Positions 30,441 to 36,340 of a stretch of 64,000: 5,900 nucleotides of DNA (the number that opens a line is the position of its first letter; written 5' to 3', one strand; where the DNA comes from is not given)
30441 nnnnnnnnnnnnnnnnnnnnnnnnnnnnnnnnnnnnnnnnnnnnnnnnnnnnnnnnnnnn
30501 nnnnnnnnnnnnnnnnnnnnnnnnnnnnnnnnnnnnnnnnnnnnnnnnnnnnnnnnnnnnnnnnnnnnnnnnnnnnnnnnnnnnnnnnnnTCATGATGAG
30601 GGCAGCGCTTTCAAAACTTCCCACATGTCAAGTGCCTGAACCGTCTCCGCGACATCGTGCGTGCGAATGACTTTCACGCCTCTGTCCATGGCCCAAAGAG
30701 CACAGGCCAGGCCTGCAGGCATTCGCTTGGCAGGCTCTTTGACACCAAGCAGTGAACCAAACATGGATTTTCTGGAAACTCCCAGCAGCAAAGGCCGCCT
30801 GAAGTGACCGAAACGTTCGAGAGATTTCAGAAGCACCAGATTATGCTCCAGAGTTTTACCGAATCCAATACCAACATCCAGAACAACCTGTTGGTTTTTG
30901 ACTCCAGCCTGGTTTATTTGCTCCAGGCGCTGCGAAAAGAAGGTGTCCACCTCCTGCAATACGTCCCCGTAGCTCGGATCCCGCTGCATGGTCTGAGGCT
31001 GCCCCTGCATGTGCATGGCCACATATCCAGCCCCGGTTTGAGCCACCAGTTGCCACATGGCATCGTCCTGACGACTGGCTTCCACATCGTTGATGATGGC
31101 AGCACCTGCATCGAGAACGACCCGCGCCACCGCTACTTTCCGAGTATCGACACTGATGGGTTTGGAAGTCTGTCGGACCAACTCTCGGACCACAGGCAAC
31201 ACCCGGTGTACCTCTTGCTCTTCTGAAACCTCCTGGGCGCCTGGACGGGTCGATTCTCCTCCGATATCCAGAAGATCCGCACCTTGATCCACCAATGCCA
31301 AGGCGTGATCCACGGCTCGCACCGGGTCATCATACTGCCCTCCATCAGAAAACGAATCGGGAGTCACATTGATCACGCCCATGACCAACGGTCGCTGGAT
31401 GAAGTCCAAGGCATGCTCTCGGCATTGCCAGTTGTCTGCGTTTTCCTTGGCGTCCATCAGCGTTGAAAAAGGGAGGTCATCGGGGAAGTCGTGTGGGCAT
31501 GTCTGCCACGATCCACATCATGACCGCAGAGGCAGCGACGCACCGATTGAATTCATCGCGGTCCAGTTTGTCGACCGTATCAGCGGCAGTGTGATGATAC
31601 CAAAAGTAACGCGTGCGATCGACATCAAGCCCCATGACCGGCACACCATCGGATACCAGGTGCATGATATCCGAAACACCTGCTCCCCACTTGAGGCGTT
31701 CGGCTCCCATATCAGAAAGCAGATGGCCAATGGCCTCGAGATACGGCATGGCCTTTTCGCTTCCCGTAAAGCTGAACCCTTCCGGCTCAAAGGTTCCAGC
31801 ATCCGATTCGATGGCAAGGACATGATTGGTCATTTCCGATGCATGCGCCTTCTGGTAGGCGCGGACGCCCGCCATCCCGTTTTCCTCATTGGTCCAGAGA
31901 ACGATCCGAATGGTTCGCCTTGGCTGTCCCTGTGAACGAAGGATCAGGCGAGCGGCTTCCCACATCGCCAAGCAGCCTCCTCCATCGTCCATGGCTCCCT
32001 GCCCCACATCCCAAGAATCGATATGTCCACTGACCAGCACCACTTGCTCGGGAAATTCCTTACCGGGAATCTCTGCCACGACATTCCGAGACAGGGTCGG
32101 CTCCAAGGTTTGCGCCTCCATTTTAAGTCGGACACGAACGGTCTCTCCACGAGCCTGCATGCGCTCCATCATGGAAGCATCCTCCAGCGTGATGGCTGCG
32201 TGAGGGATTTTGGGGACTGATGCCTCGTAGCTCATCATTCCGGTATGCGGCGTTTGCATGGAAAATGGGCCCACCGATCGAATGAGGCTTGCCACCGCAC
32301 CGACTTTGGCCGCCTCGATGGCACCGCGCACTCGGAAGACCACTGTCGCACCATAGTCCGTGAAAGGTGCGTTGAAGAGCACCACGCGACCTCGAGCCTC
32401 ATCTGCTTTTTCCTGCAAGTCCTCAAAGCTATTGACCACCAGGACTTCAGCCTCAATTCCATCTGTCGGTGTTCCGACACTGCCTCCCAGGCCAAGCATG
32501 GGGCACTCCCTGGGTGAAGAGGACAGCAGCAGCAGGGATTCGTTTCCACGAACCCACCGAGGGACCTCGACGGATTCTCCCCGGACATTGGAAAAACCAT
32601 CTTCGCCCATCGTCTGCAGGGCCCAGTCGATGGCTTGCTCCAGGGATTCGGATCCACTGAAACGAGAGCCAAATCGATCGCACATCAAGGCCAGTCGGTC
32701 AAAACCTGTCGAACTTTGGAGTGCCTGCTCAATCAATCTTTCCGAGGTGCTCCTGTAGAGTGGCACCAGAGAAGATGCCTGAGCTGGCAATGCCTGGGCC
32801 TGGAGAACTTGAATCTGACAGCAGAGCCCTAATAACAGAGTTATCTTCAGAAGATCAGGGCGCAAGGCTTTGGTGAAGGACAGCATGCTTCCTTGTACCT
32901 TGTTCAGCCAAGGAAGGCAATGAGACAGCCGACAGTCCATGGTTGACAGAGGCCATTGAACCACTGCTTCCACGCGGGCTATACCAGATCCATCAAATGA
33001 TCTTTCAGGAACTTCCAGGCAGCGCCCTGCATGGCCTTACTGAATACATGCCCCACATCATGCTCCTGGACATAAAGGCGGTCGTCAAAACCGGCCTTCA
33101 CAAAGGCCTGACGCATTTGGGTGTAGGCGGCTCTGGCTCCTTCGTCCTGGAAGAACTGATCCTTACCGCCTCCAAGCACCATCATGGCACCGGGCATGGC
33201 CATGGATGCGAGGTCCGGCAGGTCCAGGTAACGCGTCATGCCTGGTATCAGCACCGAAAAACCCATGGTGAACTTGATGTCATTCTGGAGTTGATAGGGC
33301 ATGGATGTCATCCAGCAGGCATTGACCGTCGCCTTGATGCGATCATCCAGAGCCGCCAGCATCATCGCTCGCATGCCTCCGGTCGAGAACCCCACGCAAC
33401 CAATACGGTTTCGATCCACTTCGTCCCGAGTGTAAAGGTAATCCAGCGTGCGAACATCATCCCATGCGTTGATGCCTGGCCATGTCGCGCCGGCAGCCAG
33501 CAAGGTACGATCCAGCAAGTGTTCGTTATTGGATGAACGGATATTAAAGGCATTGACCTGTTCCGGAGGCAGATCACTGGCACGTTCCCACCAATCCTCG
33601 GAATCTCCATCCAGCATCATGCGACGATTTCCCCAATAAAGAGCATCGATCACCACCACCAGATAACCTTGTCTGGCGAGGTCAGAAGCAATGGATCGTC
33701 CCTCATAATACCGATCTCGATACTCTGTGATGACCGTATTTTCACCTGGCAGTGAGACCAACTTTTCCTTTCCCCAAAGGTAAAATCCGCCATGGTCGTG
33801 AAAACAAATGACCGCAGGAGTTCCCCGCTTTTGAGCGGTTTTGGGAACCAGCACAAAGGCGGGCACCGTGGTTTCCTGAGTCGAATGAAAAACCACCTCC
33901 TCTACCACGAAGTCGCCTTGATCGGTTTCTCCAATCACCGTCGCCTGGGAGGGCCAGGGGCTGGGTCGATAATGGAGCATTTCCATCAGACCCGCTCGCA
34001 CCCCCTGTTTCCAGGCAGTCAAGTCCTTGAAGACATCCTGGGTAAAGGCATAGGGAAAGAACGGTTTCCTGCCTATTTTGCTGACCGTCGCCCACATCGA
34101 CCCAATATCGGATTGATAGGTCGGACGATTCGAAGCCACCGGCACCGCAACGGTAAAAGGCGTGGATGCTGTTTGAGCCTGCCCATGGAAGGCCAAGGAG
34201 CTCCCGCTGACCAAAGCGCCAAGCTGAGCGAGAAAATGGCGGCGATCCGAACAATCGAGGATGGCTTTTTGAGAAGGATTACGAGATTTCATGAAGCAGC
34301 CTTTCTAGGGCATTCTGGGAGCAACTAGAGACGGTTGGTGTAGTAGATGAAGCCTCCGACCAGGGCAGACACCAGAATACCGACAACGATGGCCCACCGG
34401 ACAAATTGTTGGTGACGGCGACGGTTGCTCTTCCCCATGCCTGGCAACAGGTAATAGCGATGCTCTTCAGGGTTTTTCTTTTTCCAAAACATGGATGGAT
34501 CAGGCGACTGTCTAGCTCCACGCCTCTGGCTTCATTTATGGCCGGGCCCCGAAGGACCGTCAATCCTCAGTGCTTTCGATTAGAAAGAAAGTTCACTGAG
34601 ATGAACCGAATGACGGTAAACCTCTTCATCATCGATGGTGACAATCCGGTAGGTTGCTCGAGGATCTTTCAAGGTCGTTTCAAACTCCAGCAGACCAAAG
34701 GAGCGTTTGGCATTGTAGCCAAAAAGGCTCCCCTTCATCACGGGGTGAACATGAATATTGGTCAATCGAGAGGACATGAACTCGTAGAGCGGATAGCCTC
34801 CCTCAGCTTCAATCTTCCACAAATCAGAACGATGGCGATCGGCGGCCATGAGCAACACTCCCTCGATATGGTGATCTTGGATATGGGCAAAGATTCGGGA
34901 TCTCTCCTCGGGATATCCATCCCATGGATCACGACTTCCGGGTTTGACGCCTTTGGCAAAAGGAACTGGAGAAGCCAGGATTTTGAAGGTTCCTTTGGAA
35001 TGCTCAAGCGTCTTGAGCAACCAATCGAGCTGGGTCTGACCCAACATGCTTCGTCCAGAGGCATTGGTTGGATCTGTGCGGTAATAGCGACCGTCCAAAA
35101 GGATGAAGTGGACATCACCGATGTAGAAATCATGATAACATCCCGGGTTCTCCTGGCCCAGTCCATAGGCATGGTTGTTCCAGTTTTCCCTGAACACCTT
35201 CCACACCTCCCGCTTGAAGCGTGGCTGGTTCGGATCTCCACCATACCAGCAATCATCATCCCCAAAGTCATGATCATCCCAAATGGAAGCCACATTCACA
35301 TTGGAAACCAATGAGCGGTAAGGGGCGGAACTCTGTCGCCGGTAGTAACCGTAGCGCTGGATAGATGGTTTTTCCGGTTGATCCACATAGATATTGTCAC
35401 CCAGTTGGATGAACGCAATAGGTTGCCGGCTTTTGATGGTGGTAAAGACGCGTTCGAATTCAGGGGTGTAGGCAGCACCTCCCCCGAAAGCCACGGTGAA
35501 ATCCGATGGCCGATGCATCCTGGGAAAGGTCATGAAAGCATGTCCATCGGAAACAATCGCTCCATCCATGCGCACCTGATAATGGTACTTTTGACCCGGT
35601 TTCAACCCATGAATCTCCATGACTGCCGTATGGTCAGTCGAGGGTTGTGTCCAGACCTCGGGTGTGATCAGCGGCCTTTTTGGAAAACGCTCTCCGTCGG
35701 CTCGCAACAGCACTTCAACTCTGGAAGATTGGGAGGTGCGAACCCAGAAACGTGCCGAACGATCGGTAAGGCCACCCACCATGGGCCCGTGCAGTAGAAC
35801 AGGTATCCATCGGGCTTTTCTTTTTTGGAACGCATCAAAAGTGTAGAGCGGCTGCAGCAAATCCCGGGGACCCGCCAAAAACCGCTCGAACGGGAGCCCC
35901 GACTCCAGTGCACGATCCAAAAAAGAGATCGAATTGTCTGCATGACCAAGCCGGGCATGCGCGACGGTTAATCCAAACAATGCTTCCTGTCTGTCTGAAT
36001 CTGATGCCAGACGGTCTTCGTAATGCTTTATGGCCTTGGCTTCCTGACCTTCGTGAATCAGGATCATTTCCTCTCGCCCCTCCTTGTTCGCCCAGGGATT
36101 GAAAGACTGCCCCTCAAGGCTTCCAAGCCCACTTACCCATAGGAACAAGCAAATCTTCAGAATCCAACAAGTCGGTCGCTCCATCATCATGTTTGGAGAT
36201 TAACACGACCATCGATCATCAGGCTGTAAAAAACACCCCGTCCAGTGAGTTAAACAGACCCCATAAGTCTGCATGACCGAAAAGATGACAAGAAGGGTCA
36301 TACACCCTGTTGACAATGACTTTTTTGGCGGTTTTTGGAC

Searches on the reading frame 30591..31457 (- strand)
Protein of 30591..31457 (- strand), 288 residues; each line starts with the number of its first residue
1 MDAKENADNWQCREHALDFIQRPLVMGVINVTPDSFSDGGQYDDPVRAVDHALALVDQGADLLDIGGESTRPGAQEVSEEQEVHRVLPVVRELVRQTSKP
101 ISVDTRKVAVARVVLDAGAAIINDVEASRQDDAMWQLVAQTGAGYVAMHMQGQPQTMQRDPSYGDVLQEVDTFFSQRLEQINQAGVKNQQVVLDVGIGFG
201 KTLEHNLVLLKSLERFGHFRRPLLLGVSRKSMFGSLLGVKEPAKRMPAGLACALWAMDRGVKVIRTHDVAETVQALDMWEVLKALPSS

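Call 38: search_protein_families(library=pfam, proteins=[window:30591-31457:-], max_evalue=0.00001)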
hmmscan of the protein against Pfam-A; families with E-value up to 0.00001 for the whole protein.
window:30591-31457:- (288 aa): 1 family
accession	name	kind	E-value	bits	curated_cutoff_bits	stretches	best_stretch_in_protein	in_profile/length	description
PF00809.28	Pterin_bind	-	3.6e-83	279.4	25.5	1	26-267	1-244/244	Pterin binding enzyme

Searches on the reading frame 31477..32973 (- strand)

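Call 38: search_protein_families(library=pfam, proteins=[window:31477-32973:-], max_evalue=0.00001)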
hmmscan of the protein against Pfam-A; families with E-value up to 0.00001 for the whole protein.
window:31477-32973:- (498 aa): 2 families
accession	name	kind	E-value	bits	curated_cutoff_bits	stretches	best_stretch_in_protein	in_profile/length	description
PF04389.22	Peptidase_M28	-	3.1e-33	115.6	21.3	1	297-483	1-190/193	Peptidase family M28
PF01546.33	Peptidase_M20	-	3.9e-07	30.6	24.6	1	324-375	30-81/206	Peptidase family M20/M25/M40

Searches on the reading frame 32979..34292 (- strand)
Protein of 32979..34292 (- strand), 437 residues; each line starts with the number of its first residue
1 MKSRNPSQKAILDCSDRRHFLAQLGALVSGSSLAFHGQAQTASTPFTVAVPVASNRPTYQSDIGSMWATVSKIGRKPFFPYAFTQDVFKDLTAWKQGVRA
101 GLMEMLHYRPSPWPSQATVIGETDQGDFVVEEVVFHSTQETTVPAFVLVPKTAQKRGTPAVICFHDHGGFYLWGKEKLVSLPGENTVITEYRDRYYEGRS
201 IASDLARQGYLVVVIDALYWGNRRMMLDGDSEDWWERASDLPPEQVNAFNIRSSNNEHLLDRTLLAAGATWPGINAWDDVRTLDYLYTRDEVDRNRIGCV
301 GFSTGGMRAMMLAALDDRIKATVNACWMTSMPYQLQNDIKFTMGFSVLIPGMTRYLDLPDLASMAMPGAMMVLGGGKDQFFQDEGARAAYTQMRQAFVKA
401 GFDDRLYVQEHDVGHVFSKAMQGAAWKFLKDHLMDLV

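Call 38: search_protein_families(library=pfam, proteins=[window:32979-34292:-], max_evalue=0.00001)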
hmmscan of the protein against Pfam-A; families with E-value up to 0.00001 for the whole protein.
window:32979-34292:- (437 aa): 3 families
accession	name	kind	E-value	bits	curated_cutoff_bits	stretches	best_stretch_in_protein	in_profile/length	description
PF12715.13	Abhydrolase_7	-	4.8e-23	82.4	21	1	80-382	36-320/388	Abhydrolase family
PF01738.24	DLH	-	2.6e-09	37.4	21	1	199-340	31-130/217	Dienelactone hydrolase family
PF05448.18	AXE1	-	3.8e-07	29.6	21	0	278-324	159-205/321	Acetyl xylan esterase (AXE1)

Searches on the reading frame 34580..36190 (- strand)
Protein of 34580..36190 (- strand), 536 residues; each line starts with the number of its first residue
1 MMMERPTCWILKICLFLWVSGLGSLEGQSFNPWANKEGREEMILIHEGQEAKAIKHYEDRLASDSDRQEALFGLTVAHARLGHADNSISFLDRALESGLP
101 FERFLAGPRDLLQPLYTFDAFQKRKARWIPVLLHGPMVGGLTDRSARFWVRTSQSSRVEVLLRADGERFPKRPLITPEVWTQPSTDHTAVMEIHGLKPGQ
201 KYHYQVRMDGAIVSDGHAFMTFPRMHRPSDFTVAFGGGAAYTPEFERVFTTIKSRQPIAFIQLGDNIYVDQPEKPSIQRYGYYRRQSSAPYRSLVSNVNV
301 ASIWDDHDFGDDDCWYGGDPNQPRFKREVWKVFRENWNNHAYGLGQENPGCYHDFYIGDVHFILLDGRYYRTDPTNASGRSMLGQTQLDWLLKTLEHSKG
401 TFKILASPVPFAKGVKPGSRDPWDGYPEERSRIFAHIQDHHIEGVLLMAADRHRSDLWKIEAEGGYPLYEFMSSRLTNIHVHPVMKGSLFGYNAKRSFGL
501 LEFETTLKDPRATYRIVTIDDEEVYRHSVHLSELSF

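Call 38: search_protein_families(library=pfam, proteins=[window:34580-36190:-], max_evalue=0.00001)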
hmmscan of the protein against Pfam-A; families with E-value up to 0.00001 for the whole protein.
window:34580-36190:- (536 aa): 3 families
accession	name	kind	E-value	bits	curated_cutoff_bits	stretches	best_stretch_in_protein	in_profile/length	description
PF09423.15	PhoD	-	2.9e-30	106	27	1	239-478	7-293/343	PhoD-like phosphatase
PF25077.1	DUF7800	-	2.1e-13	50.6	27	1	132-213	4-76/89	Domain of unknown function (DUF7800)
PF16655.11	PhoD_N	-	2.1e-08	35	30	1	134-212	1-82/90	PhoD-like phosphatase, N-terminal domain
